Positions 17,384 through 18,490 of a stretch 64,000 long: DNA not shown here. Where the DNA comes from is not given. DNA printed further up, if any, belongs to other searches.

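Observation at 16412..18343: Textbook FNR/FixK class II promoter driving an NHL beta-propeller plus pentaheme cytochrome c operon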

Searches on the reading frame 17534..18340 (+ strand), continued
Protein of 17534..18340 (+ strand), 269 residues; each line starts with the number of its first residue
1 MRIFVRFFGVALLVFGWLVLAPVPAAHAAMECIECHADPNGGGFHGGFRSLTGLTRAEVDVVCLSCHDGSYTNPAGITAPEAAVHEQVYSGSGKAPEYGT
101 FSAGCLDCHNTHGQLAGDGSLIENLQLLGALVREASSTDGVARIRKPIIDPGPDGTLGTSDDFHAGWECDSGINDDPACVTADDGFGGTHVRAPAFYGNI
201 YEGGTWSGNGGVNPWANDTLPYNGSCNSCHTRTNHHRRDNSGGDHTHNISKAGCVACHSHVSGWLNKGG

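Call 40: search_solved_structures(query=A2, max_evalue=10, show_alignments=3)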
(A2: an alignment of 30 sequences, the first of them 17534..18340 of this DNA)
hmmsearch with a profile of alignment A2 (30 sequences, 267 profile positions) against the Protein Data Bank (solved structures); distinct sequences matched with E-value up to 10: 18.
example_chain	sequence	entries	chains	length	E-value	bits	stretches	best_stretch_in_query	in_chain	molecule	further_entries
2ozy_A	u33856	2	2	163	0.0026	20.6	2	29-114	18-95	Cytochrome c-type protein nrfB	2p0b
9yuq_N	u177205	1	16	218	0.16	14.7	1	63-78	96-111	Putative multiheme cytochrome c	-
7c9r_C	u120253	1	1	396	0.6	12.9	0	63-80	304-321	Photosynthetic reaction center cytochrome c subunit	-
7tfs_A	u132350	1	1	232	0.82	12.4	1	56-74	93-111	Cytochrome c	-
9b4s_A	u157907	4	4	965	0.9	12.3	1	98-177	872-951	Phosphatidylinositol 4,5-bisphosphate 3-kinase catalytic subunit alpha isoform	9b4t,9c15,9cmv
4a55_A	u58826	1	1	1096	1.2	11.9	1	98-176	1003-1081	PHOSPHATIDYLINOSITOL-4,5-BISPHOSPHATE 3-KINASE CATALYTIC SUBUNIT ALPHA ISOFORM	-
5dxt_A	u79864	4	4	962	1.3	11.8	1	98-176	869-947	Phosphatidylinositol 4,5-bisphosphate 3-kinase catalytic subunit alpha isoform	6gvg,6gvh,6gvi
8am0_A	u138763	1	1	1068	1.5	11.6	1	98-176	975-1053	Phosphatidylinositol 4,5-bisphosphate 3-kinase catalytic subunit alpha isoform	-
5dxh_A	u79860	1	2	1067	1.5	11.6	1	98-176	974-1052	Phosphatidylinositol 4,5-bisphosphate 3-kinase catalytic subunit alpha isoform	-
7pg5_A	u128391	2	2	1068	1.5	11.6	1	98-176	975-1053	Phosphatidylinositol 4,5-bisphosphate 3-kinase catalytic subunit alpha isoform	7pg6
4l1b_A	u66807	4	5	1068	1.5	11.6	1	98-176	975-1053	Phosphatidylinositol 4,5-bisphosphate 3-kinase catalytic subunit alpha isoform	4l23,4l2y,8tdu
8w9a_A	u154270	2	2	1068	1.5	11.6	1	98-177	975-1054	Phosphatidylinositol 4,5-bisphosphate 3-kinase catalytic subunit alpha isoform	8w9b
8tu6_A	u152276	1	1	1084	1.5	11.5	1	98-176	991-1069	Phosphatidylinositol 4,5-bisphosphate 3-kinase catalytic subunit alpha isoform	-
8gud_A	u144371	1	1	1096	1.5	11.5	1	98-176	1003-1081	Phosphatidylinositol 4,5-bisphosphate 3-kinase catalytic subunit alpha isoform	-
8gua_A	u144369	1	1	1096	1.5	11.5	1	98-176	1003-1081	Phosphatidylinositol 4,5-bisphosphate 3-kinase catalytic subunit alpha isoform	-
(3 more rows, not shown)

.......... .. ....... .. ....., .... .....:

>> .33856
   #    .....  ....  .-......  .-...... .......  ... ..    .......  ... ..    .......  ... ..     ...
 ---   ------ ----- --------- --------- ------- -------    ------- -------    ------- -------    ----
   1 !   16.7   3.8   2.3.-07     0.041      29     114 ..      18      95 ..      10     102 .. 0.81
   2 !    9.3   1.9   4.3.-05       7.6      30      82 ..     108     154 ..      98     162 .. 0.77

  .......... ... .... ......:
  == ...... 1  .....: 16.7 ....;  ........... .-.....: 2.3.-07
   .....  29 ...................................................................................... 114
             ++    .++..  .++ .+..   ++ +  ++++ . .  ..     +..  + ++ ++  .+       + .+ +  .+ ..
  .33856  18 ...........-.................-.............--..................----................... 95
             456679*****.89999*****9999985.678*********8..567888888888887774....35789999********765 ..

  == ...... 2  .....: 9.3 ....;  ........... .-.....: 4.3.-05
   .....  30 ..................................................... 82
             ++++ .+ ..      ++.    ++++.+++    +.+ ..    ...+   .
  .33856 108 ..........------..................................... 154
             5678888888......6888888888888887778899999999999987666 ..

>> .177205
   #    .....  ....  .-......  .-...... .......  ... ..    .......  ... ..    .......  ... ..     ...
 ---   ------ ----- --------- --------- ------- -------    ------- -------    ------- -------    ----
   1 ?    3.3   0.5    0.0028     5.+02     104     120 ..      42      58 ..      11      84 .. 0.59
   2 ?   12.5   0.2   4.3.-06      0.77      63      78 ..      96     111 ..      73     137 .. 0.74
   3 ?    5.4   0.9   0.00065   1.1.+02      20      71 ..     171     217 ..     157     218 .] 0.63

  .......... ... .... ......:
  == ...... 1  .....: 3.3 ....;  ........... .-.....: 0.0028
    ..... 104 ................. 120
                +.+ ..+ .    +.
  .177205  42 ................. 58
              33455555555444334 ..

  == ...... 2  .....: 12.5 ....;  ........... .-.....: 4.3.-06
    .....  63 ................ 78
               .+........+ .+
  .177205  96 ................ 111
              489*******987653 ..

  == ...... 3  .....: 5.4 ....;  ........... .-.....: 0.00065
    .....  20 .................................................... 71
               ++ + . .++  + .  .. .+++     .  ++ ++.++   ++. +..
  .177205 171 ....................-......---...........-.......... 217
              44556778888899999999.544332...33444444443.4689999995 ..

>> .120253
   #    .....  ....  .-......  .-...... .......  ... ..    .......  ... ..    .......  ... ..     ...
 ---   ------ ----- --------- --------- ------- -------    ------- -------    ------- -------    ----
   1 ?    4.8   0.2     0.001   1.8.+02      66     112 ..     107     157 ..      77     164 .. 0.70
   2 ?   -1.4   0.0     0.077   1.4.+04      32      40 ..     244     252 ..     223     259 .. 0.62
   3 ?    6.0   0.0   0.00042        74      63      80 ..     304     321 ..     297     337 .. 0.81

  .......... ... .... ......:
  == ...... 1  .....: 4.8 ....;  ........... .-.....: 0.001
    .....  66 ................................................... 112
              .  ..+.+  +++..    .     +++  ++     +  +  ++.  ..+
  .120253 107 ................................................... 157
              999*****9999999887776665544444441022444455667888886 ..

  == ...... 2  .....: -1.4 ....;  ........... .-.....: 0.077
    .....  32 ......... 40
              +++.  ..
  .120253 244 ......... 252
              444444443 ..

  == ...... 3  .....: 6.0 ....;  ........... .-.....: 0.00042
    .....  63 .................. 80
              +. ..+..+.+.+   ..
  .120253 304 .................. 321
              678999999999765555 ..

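Call 50: search_protein_representatives(alignment_id=A2)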
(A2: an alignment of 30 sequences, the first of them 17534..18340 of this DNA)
Query: 30 sequences, 267 profile positions. Proteins with E-value up to 0.001 (for the whole library): 633; up to 1e-10: 101; up to 1e-30: 14. The best 150 are listed.
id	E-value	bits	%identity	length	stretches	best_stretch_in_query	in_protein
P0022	1.9e-139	480.1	-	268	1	1-267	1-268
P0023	2.9e-97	341.9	-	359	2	1-125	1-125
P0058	1.2e-81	290.6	-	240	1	33-264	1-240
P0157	7.2e-70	252.0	-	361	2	30-187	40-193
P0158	3.6e-62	226.8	-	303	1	3-263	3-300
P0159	3.9e-53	197.1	-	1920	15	195-264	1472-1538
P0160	7.3e-51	189.7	-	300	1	1-260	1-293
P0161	3.2e-50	187.6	-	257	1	36-267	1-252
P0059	1.1e-47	179.3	-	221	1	1-124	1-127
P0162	9.2e-38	146.7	-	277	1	24-186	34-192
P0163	3.3e-36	141.7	-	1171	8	210-267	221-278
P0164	7.0e-36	140.6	-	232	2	197-264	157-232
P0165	3.4e-34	135.1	-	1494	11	55-267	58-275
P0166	2.2e-33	132.4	-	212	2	172-263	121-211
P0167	2.9e-30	122.2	-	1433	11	201-267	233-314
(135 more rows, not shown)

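Call 51: find_related_loci(query=A2, collection=genome_contigs, flank=10000)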
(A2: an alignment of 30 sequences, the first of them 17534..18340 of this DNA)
Query A2 (269 aa) in genome_contigs; peptide patterns used: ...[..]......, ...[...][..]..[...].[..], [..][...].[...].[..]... (x = any residue, [..] = any of these).
93 stretches matched a pattern; 15 encode a relative of the query (tblastn E <= 1e-3); 14 distinct loci.
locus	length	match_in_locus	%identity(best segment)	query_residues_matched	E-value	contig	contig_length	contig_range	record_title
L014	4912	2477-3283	90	1-269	4e-167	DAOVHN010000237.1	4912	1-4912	MAG TPA_asm: Pseudomonadota bacterium isolate CSMAG_1342 CSMAG_1342_k141_4658784_length_4912_cov_13.2888, whole genome s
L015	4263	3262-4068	82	1-269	1e-156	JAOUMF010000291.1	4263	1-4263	MAG: Alphaproteobacteria bacterium isolate 8_1_July_SF_Bin3 8_1_July_SF_Bin3_scaffold_12853_c1, whole genome shotgun seq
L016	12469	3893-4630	77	22-269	3e-129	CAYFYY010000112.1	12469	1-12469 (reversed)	MAG TPA_asm: uncultured Flavobacteriales bacterium isolate ERP108616_co2_15 genome assembly, contig: NODE_8901_length_12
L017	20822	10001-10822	59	1-269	4e-90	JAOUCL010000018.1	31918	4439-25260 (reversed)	MAG: Rhodospirillales bacterium isolate 24_Oct_SF_Bin19 24_Oct_SF_Bin19_scaffold_121_c1, whole genome shotgun sequence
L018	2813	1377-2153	54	10-269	1e-86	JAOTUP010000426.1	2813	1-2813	MAG: Acidobacteriota bacterium isolate 13_May_SF_Bin12 13_May_SF_Bin12_scaffold_41845_c1, whole genome shotgun sequence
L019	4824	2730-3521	51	1-269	1e-80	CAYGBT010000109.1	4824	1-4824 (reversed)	MAG TPA_asm: uncultured bacterium isolate ERP108616_co2_8 genome assembly, contig: NODE_39111_length_4824_cov_7.505976,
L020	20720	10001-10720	41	30-266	3e-45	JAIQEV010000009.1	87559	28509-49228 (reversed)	MAG: Terriglobia bacterium isolate SRVP_26 SR-VP_26_10_2019_2_100cm_scaffold_133, whole genome shotgun sequence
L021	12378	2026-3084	54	10-269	1e-42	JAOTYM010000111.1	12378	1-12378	MAG: Gammaproteobacteria bacterium isolate 21_Jan_SF_Bin47 21_Jan_SF_Bin47_scaffold_3867_c1, whole genome shotgun sequen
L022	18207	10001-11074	61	10-269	4e-38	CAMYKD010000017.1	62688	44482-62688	MAG: uncultured Kiloniellales bacterium isolate ES_M_Alpha_08 genome assembly, contig: scaffold_724, whole genome shotgu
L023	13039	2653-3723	55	1-269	2e-37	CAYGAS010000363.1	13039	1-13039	MAG TPA_asm: uncultured Nitrospiraceae bacterium isolate ERP108616_co1_40 genome assembly, contig: k119_65285, whole gen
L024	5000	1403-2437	64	24-269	1e-35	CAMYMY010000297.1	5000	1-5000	MAG: uncultured Kiloniellales bacterium isolate FCS_M_Alpha_09 genome assembly, contig: scaffold_19163, whole genome sho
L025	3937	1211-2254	35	3-265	2e-23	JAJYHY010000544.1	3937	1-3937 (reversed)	MAG: bacterium isolate DBS2-1.bin101 NODE_49276_length_3937_cov_1.369816, whole genome shotgun sequence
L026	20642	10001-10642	33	1-266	4e-20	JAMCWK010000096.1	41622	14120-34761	MAG: Acidobacteriota bacterium isolate FK_Sedi_B_Bin.59 NODE_2520_length_41622_cov_3.42489, whole genome shotgun sequenc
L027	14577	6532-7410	24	2-266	3e-5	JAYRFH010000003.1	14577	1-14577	MAG: Candidatus Zixiibacteriota bacterium isolate SH_SHASGE3bin.27 k141_15107, whole genome shotgun sequence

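Call 60: find_homologous_proteins(query=L017:16097-17989:+, max_evalue=0.00001)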
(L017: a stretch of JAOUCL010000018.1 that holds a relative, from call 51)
Query L017:16097-17989:+ (631 aa): 7563 proteins with E <= 0.00001 among 8000 candidates; the best 120 are listed.
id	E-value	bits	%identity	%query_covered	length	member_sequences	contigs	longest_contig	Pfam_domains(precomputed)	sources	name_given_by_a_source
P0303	0.0e+0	1375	91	98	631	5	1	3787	PF09699.16,PF14537.12,PF14522.12,PF22113.2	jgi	jgi:predicted CXXCH cytochrome family protein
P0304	8.2e-265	899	64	100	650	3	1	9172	PF09699.16,PF14522.12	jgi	jgi:predicted CXXCH cytochrome family protein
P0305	5.6e-236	803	60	98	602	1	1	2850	PF09699.16,PF14537.12,PF22678.2,PF14522.12,PF22113.2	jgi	jgi:predicted CXXCH cytochrome family protein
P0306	2.2e-214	732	54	100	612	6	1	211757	PF09699.16,PF14537.12,PF14522.12,PF22113.2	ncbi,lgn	-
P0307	2.6e-214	732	55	100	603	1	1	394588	PF09699.16,PF14537.12,PF14522.12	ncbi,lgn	-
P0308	7.0e-214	730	55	100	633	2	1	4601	PF09699.16,PF14537.12,PF14522.12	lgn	-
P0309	8.9e-213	727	55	100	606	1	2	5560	PF09699.16,PF14522.12,PF22113.2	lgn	-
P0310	1.1e-211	723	54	98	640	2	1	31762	PF09699.16,PF14537.12,PF14522.12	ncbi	-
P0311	3.9e-211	721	54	100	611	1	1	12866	PF09699.16,PF14537.12,PF22678.2,PF14522.12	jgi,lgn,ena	-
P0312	1.1e-210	720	55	100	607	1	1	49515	PF09699.16,PF14537.12,PF22678.2,PF14522.12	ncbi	ncbi:MAG: cytochrome c3 family protein [Kiloniellaceae bacterium]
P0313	3.2e-210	718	55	100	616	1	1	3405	PF09699.16,PF14537.12,PF14522.12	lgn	-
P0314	3.8e-210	718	54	100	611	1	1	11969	PF09699.16,PF14537.12,PF14522.12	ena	-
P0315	1.4e-207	709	54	97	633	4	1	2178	PF09699.16,PF14537.12,PF14522.12,PF22113.2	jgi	-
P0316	7.7e-207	707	54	100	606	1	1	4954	PF09699.16,PF14537.12,PF14522.12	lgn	-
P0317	9.0e-207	707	53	99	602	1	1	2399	PF09699.16,PF14537.12,PF22678.2,PF14522.12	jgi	-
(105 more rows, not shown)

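Call 64: search_protein_families(library=pfam, proteins=[P0159, P0165, P0163, P0167, P0157, P0158], max_evalue=0.001)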
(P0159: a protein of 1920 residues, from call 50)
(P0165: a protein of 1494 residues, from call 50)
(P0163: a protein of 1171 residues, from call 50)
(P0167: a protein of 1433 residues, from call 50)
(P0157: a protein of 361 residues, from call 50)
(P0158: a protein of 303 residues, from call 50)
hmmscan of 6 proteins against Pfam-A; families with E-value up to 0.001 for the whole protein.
P0159 (1920 aa): 4 families
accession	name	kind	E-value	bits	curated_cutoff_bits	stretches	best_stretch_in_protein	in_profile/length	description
PF22113.1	Mtrc-MtrF_II-IV_dom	-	4.3e-58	196.1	30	7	1303-1456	8-167/176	Outer membrane cytochrome MtrC/MtrF-like, domains II/IV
PF14522.11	Cytochrome_C7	-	3.2e-52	174.6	24.8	3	337-387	14-67/67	Cytochrome c7 and related cytochrome c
PF14537.11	Cytochrom_c3_2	-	9.5e-19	68.1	25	2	946-1032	2-68/79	Cytochrome c3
PF09699.15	Paired_CXXCH_1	-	0.00012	22.2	20.6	1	948-1000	3-39/41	Doubled CXXCH motif (Paired_CXXCH_1)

P0165 (1494 aa): 4 families
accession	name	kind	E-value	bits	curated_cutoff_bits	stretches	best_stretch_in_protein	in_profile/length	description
PF14522.11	Cytochrome_C7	-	1.8e-29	101.8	24.8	2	866-919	12-67/67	Cytochrome c7 and related cytochrome c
PF14537.11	Cytochrom_c3_2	-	8.2e-29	100.4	25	1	747-817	7-66/79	Cytochrome c3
PF22113.1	Mtrc-MtrF_II-IV_dom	-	4.7e-16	59.2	30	2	449-598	2-165/176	Outer membrane cytochrome MtrC/MtrF-like, domains II/IV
PF09699.15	Paired_CXXCH_1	-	7.1e-06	26.1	20.6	0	303-343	3-38/41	Doubled CXXCH motif (Paired_CXXCH_1)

P0163 (1171 aa): 4 families
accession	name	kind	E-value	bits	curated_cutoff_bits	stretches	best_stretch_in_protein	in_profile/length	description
PF14522.11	Cytochrome_C7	-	4.3e-35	119.8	24.8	1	690-745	11-67/67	Cytochrome c7 and related cytochrome c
PF22113.1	Mtrc-MtrF_II-IV_dom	-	1.9e-28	99.6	30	3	721-882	7-171/176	Outer membrane cytochrome MtrC/MtrF-like, domains II/IV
PF14537.11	Cytochrom_c3_2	-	3.1e-25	88.9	25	1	32-114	3-71/79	Cytochrome c3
PF09699.15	Paired_CXXCH_1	-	1.7e-13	50.4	20.6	1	866-922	5-38/41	Doubled CXXCH motif (Paired_CXXCH_1)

P0167 (1433 aa): 5 families
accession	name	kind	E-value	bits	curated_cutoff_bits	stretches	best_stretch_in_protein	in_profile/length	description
PF14522.11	Cytochrome_C7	-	5.9e-42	141.8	24.8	1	267-330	12-66/67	Cytochrome c7 and related cytochrome c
PF14537.11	Cytochrom_c3_2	-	1.8e-18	67.2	25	0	936-1000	7-65/79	Cytochrome c3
PF11617.13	Cu-binding_MopE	-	1.4e-16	60.9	27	2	10-35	1-26/30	Putative metal-binding motif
PF09698.15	GSu_C4xC__C2xCH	-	3.1e-07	31.4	21.7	1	1196-1234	1-36/36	Geobacter CxxxxCH...CXXCH motif (GSu_C4xC__C2xCH)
PF02085.21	Cytochrom_CIII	-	2.9e-05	24.8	22.9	0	320-380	28-85/101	Class III cytochrome C family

P0157 (361 aa): 3 families
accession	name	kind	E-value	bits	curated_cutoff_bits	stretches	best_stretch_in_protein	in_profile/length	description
PF09699.15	Paired_CXXCH_1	-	1.1e-05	25.5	20.6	1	45-74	8-37/41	Doubled CXXCH motif (Paired_CXXCH_1)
PF14522.11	Cytochrome_C7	-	2e-05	24.8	24.8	0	318-357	13-52/67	Cytochrome c7 and related cytochrome c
PF14537.11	Cytochrom_c3_2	-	2.2e-05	25.3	25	1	45-117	8-71/79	Cytochrome c3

P0158 (303 aa): 2 families
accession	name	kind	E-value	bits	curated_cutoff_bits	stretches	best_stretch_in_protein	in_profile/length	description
PF14522.11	Cytochrome_C7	-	1.5e-06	28.3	24.8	0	68-109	13-53/67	Cytochrome c7 and related cytochrome c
PF14537.11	Cytochrom_c3_2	-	0.00018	22.3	25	0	38-109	7-69/79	Cytochrome c3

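Call 69: search_protein_families(library=ncbifam, proteins=[L003:1327-2019:-], max_evalue=0.00001)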
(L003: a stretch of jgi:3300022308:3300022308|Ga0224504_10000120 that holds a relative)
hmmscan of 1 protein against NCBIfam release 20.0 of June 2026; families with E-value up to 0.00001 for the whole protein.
L003:1327-2019:- (230 aa): 7 families
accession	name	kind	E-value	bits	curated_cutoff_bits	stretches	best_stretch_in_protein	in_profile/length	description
NF008732.0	PRK11753.1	equivalog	2.9e-18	66.1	266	1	19-214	14-210/214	cAMP-activated global transcriptional regulator CRP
NF010499.0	PRK13918.1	equivalog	3e-16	59.6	274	1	38-224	21-201/205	CRP/FNR family transcriptional regulator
NF041163.2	encap_f2b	equivalog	3.7e-10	39.5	400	1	1-133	67-200/450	family 2B encapsulin nanocompartment shell protein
NF052518.1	TransRegLdrP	equivalog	5.2e-10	39.7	300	1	31-225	2-189/195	transcriptional regulator LdrP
TIGR03697.1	NtcA_cyano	equivalog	7.9e-10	38.8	244.95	1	42-220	7-188/193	global nitrogen regulator NtcA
NF050806.1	TransRegFixKCaul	equivalog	2.7e-08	33.3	300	1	25-224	20-214/215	transcriptional regulator FixK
NF053664.1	TransRegPtrACyano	equivalog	2.9e-06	26.7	300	1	47-214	28-190/196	Crp/Fnr family transcriptional regulator PtrA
